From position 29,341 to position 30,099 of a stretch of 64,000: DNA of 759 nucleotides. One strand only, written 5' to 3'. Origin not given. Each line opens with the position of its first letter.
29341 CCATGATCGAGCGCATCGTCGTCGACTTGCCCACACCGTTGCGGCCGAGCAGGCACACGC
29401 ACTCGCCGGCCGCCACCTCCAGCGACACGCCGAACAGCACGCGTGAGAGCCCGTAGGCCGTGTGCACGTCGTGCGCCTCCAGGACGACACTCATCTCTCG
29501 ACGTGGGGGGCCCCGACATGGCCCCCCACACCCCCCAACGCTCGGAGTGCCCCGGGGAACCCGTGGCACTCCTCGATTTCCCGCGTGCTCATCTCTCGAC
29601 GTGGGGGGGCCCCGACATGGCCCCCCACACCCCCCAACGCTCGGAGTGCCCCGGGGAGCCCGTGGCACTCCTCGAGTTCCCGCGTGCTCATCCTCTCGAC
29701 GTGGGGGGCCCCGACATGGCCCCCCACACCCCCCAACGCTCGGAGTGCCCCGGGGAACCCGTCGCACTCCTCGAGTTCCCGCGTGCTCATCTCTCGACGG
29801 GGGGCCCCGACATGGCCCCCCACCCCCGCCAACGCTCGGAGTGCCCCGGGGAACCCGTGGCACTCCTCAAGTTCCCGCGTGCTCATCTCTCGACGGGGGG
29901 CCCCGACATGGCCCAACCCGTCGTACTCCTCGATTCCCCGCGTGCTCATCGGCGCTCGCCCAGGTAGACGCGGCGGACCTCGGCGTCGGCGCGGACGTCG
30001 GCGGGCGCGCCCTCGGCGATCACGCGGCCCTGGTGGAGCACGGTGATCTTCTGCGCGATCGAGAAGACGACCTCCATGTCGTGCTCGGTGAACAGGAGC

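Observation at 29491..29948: Unrecognised two-hairpin GC-rich repeat family: array 1 fills the livG/livF junction exactly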

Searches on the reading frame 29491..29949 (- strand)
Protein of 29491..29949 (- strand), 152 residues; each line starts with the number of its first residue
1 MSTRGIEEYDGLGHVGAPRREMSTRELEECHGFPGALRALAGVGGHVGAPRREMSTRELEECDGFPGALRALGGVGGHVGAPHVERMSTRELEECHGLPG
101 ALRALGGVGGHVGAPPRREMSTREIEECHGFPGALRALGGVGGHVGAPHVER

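Call 26: search_protein_families(library=pfam, proteins=[window:29491-29949:-])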
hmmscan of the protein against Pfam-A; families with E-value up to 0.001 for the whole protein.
window:29491-29949:- (152 aa): 1 family
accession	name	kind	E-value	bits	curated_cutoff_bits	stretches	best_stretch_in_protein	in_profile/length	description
PF00931.28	NB-ARC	-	0.00022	21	23.5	0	83-108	179-204/248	NB-ARC domain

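Call 83: find_homologous_proteins(query=window:29491-29949:-, max_evalue=0.00001)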
Query window:29491-29949:- (152 aa): 14 proteins with E <= 0.00001 among 6701 candidates.
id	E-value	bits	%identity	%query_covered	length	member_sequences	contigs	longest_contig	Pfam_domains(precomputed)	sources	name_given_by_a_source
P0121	1.0e-15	76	56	53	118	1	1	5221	-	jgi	jgi:hypothetical protein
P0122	2.5e-14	72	43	82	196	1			-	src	-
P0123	4.8e-9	54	52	60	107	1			-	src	-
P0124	1.4e-8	53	52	53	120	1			-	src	-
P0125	2.3e-8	52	56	45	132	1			-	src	-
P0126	2.6e-8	52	55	48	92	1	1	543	-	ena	-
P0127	3.2e-7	48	46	61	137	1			PF06821.20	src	-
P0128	5.2e-7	48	48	61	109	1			-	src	-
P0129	9.0e-7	47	49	46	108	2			-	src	-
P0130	2.2e-6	46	46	63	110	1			-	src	-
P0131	2.3e-6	46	51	50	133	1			-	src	-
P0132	3.7e-6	45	80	20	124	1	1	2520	-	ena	-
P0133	4.0e-6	45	52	49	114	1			-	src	-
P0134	6.8e-6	44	53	39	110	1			-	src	-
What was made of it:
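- It has only 14 weak, domain-less hits among 5.8 billion proteins (call 83). Only 14 weak hits, all hypothetical, among 5.8 billion proteins (call 83).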

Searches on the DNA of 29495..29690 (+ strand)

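Call 86: search_dna_similar(query=window:29495-29690:+, collection=plasmids, mode=distant, max_evalue=0.001, max_rows=10)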
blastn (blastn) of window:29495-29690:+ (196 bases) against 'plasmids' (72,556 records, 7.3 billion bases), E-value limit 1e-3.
No match.
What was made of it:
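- Tried and rejected: Plasmids. blastn of two units against 72,556 plasmids gave no match (call 86).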
